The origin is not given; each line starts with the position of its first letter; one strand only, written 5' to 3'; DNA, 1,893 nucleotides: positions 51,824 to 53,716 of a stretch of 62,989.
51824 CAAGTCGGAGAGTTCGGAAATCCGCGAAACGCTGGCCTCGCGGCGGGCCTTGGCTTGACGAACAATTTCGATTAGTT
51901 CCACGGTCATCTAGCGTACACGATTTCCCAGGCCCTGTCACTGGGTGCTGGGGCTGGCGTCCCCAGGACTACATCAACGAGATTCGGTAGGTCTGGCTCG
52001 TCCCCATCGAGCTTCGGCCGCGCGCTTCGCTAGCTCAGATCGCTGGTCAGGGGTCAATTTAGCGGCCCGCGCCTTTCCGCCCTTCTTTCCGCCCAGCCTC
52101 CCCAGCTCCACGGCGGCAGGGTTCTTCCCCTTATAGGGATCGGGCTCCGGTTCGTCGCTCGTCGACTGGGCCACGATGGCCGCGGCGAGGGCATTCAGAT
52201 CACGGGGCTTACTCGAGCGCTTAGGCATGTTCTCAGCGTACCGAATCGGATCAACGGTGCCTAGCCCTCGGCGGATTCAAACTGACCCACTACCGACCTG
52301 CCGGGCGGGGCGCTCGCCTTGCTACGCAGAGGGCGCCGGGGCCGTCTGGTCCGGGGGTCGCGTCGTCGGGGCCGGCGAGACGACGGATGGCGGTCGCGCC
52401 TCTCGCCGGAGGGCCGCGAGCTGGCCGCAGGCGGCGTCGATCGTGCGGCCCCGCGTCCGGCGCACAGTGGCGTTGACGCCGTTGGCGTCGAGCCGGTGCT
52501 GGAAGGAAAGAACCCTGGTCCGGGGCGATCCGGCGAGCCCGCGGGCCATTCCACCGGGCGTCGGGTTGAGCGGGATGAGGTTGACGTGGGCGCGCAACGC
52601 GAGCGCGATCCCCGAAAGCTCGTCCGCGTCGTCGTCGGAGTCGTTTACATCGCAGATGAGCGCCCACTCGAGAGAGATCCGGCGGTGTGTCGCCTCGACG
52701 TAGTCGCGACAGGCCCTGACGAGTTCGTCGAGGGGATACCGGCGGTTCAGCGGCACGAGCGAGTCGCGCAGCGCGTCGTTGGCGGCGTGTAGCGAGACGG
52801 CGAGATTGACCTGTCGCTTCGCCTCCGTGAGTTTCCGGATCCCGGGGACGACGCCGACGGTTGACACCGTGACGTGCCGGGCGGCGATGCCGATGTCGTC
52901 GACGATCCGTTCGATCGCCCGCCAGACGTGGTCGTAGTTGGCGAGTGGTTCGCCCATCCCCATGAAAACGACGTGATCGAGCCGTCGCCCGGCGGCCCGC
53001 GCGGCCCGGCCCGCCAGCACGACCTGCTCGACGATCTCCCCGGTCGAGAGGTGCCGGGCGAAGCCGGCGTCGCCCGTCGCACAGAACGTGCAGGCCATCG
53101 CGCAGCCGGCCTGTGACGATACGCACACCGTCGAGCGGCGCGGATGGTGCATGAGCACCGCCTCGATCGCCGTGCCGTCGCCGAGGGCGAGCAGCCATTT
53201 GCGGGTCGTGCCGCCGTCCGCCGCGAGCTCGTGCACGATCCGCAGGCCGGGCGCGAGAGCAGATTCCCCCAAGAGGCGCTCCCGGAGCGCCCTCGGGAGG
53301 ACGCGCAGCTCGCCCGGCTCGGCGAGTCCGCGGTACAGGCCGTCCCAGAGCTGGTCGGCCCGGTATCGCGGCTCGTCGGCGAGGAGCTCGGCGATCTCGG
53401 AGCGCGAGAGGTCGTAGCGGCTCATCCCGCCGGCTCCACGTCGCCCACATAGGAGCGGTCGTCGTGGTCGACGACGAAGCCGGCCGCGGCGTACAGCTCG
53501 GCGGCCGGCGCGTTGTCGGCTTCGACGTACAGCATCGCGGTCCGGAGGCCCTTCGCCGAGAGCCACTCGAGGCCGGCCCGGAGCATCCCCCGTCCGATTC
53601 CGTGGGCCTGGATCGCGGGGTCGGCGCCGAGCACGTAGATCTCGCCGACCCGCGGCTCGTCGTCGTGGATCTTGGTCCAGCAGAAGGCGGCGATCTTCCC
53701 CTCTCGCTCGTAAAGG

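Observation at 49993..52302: Cargo-carrying IS1-family element with intact ends and fresh-looking 8-bp target duplication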

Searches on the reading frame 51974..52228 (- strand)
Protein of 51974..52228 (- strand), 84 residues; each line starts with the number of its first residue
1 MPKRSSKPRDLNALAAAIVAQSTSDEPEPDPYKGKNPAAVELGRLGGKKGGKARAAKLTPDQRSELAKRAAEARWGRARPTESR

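Call 4: search_protein_families(library=pfam, proteins=[window:51974-52228:-], max_evalue=0.1)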
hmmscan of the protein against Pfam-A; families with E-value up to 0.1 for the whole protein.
window:51974-52228:- (84 aa): 0 families

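Call 5: search_protein_families(library=ncbifam, proteins=[window:51974-52228:-], max_evalue=0.1)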
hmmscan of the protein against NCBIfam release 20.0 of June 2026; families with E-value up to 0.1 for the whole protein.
window:51974-52228:- (84 aa): 0 families

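Call 16: find_homologous_proteins(query=window:51974-52228:-)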
Query window:51974-52228:- (84 aa): 7948 proteins with E <= 0.001 among 8000 candidates; the best 120 are listed.
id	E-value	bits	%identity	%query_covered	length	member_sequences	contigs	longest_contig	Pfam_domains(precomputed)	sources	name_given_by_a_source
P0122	9.8e-45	168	100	100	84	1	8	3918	-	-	-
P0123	1.3e-34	136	88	79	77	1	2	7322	-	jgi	jgi:hypothetical protein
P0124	8.5e-34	133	81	93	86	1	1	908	-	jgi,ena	jgi:hypothetical protein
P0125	1.8e-33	132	85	93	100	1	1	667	-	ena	-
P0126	2.3e-33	132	80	94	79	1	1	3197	-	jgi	-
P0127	2.6e-33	132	85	89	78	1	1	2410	-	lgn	-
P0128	6.0e-33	130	83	90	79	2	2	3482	-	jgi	-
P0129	1.5e-32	129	82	94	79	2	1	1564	-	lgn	-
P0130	1.7e-32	129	80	94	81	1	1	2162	-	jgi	jgi:hypothetical protein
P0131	1.8e-32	129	82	93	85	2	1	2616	-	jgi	jgi:hypothetical protein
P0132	2.4e-32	129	81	93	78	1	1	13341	-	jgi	jgi:hypothetical protein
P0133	4.9e-32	128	85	89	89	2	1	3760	-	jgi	jgi:hypothetical protein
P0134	5.0e-32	127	82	92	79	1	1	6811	-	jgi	jgi:hypothetical protein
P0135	5.2e-32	127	86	92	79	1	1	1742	-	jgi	jgi:hypothetical protein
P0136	5.6e-32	127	90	71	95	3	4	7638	-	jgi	jgi:hypothetical protein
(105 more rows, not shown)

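Call 34: search_protein_families(library=padloc, proteins=[window:51974-52228:-], max_evalue=1)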
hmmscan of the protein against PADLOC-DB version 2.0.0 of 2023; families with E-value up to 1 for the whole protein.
window:51974-52228:- (84 aa): 0 families

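Call 35: search_protein_families(library=phrogs, proteins=[window:51974-52228:-], max_evalue=1)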
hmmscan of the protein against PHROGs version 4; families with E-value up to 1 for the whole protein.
window:51974-52228:- (84 aa): 3 families
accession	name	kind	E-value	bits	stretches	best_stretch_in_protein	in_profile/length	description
phrog_2384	-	unknown function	6.1e-07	30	1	46-77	7-38/338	-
phrog_12127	-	unknown function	0.0013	19.3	1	41-78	185-222/414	-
phrog_11158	-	unknown function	0.019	16.4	1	13-32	4-23/38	-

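Call 39: search_solved_structures(query=A2, max_evalue=10, show_alignments=2)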
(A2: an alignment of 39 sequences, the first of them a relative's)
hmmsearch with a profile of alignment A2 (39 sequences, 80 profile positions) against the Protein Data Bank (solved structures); distinct sequences matched with E-value up to 10: 1.
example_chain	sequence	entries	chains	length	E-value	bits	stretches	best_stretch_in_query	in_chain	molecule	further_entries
4jw3_C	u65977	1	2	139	0.38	14.4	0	36-72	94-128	Alpha-helical artificial proteins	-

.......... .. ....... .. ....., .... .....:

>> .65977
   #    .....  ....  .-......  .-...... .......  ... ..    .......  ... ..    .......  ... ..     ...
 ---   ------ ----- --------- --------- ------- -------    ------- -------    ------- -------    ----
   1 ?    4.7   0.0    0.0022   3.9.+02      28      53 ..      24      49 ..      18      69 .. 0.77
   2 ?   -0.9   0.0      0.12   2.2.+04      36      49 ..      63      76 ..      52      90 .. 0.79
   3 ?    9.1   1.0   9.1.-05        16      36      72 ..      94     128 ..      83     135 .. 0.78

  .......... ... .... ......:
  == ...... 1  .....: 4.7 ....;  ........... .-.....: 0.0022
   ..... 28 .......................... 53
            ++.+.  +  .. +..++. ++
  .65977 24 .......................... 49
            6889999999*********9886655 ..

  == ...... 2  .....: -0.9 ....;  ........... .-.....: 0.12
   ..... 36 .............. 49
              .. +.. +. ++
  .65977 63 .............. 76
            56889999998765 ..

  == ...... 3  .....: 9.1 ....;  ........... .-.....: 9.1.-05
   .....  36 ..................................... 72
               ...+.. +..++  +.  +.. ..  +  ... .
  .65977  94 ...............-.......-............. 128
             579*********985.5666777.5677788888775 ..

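Call 50: predict_structure(alignment_id=A2)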
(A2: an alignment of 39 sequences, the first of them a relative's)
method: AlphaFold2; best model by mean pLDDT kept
length: 84 residues; sequences in the alignment: 39
mean_pLDDT: 74.7   pTM: 0.31
mean pLDDT of the five models: 74.7, 73.8, 73.5, 73.1, 65.2
residues with pLDDT >= 90: 0; 70-90: 63; 50-70: 19; < 50: 2
segments of 3 or more residues with pLDDT < 50: none
pLDDT, mean of each block of 10 residues (from residue 1): 75 85 75 77 68 73 82 72 51
secondary structure, 60 per line:
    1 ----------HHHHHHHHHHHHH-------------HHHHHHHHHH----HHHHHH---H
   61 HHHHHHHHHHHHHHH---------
elements in order: H11-23 H37-46 H51-56 H60-75

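Call 56: fold_search(model_id=the predicted structure, library=pdb)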
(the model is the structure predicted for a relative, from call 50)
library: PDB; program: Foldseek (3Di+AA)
matches with E <= 10: 4; with E <= 0.001: 0
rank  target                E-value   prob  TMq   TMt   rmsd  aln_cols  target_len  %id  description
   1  2q97_T                5.5e+00  0.06  0.30  0.25  14.6        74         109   12  Complex of mammalian actin with toxofilin from toxoplasma gondii (released 2007-10-16)
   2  5mps_S                7.5e+00  0.03  0.21  0.05  11.0        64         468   22  Structure of a spliceosome remodeled for exon ligation (released 2017-01-18)
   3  2z2s_E                7.5e+00  0.02  0.20  0.11  12.0        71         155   21  Crystal Structure of Rhodobacter sphaeroides SigE in complex with the anti-sigma ChrR (released 2008-02-05)
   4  6z3u_C                8.7e+00  0.02  0.22  0.26  14.1        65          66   15  Structure of the CAK complex form Chaetomium thermophilum (released 2020-12-09)

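Call 63: search_dna_similar(query=window:51974-52228:-, collection=plasmids, mode=protein, max_rows=25)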
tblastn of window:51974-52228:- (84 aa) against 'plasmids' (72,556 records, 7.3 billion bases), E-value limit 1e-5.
No match.

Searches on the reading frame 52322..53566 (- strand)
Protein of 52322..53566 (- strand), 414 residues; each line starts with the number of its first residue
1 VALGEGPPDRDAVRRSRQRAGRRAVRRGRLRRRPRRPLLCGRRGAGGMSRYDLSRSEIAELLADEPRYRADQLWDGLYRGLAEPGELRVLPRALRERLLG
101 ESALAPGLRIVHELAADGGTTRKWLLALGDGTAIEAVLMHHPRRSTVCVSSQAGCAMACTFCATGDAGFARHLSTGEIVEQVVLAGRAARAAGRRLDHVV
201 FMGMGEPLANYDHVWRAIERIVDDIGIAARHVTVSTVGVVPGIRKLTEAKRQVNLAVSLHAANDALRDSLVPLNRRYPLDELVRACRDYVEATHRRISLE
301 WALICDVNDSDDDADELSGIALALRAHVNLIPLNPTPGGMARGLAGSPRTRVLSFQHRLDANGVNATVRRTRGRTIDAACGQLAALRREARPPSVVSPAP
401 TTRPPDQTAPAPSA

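Call 4: search_protein_families(library=pfam, proteins=[window:52322-53566:-], max_evalue=0.1)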
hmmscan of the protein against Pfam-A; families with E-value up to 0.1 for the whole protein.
window:52322-53566:- (414 aa): 2 families
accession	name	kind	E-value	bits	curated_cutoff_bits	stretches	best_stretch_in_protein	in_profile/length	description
PF04055.27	Radical_SAM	-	2.8e-15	57.3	29.5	1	150-312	2-160/166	Radical SAM superfamily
PF13353.11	Fer4_12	-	0.0071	17.1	22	1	148-225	8-81/137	4Fe-4S single cluster domain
